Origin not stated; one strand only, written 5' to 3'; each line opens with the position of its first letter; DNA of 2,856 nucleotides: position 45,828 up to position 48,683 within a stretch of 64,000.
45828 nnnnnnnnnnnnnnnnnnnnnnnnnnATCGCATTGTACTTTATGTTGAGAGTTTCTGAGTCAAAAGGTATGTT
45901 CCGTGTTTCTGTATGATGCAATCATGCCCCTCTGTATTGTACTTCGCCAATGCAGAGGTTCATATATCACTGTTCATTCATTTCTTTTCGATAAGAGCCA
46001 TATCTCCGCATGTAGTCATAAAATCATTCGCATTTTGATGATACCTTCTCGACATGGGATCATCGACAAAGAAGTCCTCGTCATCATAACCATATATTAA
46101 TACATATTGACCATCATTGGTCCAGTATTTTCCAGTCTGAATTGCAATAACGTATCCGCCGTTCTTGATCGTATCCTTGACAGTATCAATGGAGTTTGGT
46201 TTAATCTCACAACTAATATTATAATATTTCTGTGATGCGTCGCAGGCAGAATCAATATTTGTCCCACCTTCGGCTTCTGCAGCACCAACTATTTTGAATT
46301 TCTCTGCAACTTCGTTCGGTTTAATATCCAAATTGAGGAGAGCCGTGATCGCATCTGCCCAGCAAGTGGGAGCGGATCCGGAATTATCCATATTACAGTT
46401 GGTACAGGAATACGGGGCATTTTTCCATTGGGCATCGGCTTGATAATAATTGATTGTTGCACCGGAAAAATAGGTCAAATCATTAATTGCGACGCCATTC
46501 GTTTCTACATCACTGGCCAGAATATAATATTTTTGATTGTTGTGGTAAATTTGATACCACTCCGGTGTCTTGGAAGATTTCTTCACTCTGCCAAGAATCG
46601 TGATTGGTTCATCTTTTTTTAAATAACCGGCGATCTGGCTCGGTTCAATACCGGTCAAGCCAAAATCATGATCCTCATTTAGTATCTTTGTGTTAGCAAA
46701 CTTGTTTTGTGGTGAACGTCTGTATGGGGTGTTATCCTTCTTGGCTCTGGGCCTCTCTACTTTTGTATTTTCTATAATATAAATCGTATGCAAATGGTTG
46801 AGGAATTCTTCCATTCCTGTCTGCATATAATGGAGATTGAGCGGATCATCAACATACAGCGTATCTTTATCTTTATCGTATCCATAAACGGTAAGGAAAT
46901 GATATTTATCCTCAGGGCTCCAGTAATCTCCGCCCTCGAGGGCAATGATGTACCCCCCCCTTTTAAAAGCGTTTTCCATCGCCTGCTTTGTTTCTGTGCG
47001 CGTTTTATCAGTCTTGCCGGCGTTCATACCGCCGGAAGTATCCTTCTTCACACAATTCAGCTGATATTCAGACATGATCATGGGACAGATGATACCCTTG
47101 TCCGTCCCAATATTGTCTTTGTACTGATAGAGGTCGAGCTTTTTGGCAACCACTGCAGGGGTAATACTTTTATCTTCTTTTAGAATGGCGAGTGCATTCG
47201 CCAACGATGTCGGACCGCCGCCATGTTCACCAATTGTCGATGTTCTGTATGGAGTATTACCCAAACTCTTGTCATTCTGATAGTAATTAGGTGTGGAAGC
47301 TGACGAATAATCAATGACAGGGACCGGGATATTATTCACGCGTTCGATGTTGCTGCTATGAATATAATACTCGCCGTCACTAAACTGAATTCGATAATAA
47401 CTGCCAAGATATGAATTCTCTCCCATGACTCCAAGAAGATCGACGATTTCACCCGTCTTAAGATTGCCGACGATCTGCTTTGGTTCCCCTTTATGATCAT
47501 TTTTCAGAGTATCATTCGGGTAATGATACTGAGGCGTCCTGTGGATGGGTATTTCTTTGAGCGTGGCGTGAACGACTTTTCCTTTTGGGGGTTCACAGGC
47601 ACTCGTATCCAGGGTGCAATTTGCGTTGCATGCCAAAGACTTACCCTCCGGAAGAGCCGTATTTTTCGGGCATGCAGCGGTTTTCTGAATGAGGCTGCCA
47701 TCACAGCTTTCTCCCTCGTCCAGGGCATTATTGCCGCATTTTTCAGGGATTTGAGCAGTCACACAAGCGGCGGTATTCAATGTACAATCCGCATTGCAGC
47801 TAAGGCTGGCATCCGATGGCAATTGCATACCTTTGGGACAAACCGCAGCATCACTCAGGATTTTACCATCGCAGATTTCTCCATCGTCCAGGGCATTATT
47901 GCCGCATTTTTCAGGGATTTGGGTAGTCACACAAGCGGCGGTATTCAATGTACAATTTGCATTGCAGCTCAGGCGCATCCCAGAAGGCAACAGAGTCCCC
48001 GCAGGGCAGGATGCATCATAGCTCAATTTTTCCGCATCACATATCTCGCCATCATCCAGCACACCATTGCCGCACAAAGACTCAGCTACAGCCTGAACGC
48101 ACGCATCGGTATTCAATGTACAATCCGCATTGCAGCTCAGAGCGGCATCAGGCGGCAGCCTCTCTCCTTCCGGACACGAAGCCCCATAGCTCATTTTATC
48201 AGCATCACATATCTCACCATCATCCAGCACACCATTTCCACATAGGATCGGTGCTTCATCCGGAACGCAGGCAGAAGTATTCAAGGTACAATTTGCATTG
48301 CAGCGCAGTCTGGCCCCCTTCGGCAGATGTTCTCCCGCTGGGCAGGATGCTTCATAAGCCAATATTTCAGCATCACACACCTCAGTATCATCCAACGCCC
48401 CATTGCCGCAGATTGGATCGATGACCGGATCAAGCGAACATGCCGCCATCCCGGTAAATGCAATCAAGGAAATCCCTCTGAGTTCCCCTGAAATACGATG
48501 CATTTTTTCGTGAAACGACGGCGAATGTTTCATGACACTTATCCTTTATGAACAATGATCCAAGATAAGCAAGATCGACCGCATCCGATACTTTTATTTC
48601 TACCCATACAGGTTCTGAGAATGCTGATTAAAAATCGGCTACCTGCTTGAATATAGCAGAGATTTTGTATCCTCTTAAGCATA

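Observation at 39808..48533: Tandem triplet of SH3b + C39-like peptidase paralogs in which only 1 of 5 papain-fold units keeps the canonical Cys/His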

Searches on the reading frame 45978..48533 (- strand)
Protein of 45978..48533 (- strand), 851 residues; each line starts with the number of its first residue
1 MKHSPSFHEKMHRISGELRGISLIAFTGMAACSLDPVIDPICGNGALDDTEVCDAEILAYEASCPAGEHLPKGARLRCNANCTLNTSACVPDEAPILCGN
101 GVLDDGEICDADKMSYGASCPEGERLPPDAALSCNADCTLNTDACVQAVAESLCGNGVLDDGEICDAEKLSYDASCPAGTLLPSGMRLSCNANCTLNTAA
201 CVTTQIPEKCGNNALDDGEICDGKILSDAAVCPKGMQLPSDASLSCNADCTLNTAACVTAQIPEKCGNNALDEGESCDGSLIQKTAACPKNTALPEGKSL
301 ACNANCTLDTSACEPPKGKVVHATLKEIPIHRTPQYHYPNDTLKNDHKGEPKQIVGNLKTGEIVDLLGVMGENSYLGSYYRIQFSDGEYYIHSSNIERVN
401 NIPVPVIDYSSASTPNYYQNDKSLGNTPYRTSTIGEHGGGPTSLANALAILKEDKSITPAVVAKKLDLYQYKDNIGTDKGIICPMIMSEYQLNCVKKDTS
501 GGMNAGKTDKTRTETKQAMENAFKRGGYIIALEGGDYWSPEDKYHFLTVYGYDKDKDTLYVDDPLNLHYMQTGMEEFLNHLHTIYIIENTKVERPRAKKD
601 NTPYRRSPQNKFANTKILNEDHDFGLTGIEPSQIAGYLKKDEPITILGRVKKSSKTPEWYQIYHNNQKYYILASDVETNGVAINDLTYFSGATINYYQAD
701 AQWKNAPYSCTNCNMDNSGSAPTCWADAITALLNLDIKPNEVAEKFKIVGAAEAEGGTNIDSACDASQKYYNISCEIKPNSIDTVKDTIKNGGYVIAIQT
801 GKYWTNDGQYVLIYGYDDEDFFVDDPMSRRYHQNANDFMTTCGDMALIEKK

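Call 3: search_protein_families(library=pfam, proteins=[window:45978-48533:-], max_evalue=1)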
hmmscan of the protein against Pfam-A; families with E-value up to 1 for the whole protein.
window:45978-48533:- (851 aa): 7 families
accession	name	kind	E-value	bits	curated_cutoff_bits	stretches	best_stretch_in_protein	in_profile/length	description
PF13529.12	Peptidase_C39_2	-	7.8e-16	59.4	24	2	414-564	3-142/143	Peptidase_C39 like family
PF08239.17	SH3_3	-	6.1e-08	33.2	27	2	632-676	13-53/54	Bacterial SH3 domain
PF03412.21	Peptidase_C39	-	0.0012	19.1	22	0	803-842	81-121/133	Peptidase C39 family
PF14399.12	BtrH_N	-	0.003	18.2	29.7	0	543-564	113-134/134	Butirosin biosynthesis protein H, N-terminal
PF12385.14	Peptidase_C70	-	0.011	16.1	19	1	538-580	99-139/141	Papain-like cysteine protease AvrRpt2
PF13457.12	GW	-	0.021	15.9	21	0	640-676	40-75/76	GW (Gly-Tryp) dipeptide domain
PF09778.15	Guanylate_cyc_2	-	0.084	12.7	28.1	0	543-568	161-186/212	Guanylylate cyclase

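Call 4: search_protein_families(library=ncbifam, proteins=[window:45978-48533:-], max_evalue=1)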
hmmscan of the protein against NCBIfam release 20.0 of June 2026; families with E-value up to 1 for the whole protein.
window:45978-48533:- (851 aa): 1 family
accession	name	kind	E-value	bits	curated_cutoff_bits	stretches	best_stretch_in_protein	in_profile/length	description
NF050158.1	CarbAnhydGPos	equivalog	0.079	12.6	250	0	86-130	86-130/172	gamma carbonic anhydrase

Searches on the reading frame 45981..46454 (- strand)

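Call 24: search_protein_families(library=pfam, proteins=[window:45981-46454:-], max_evalue=1)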
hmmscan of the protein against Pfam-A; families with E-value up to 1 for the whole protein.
seq(158 aa): 3 families
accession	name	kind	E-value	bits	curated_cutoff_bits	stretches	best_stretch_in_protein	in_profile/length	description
PF13529.12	Peptidase_C39_2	-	1.5e-08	35.7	24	1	12-134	11-143/143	Peptidase_C39 like family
PF03412.21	Peptidase_C39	-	0.094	13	22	1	105-149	81-121/133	Peptidase C39 family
PF15543.11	Ntox5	-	0.25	11.6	25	1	91-116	102-127/142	Bacterial toxin 5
